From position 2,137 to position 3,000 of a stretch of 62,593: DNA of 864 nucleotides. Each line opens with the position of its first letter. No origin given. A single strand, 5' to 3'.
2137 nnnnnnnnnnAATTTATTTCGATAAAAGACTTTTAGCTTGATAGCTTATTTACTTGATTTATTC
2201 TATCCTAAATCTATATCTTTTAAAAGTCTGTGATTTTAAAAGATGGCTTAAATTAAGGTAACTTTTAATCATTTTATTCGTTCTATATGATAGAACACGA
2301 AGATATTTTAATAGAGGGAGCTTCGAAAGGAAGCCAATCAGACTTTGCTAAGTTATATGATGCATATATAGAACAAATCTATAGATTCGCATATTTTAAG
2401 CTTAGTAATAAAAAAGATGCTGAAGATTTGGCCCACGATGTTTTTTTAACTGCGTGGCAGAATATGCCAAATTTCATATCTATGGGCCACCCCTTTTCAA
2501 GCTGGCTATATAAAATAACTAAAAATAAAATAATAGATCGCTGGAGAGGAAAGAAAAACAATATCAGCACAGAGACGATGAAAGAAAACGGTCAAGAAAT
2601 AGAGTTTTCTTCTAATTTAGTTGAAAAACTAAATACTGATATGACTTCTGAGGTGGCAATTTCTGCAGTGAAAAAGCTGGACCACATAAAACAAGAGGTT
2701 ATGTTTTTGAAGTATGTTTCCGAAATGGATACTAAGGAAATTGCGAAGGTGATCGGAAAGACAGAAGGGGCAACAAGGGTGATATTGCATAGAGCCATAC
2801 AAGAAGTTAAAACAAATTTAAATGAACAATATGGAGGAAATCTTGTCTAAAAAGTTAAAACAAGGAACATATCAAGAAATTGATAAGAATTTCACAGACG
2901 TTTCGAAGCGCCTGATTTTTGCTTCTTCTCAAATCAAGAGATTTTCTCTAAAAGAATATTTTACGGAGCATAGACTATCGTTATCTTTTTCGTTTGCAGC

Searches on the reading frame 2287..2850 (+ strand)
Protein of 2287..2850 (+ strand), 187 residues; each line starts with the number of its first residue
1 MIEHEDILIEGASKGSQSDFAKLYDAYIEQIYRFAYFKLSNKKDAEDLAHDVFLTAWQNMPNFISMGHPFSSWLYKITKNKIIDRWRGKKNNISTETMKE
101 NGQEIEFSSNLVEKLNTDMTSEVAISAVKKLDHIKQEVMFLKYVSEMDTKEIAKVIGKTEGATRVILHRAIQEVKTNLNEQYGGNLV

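Call 12: search_protein_families(library=pfam, proteins=[window:2287-2850:+], max_evalue=0.001)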
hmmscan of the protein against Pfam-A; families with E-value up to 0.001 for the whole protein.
window:2287-2850:+ (187 aa): 3 families
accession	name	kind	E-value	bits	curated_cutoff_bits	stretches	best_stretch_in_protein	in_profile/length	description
PF04542.20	Sigma70_r2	-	9.5e-19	67.4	24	1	23-90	1-69/71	Sigma-70 region 2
PF08281.18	Sigma70_r4_2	-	4e-07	30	25.7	1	126-172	6-52/54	Sigma-70, region 4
PF04545.22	Sigma70_r4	-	2.8e-05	24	24.1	1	128-175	2-49/50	Sigma-70, region 4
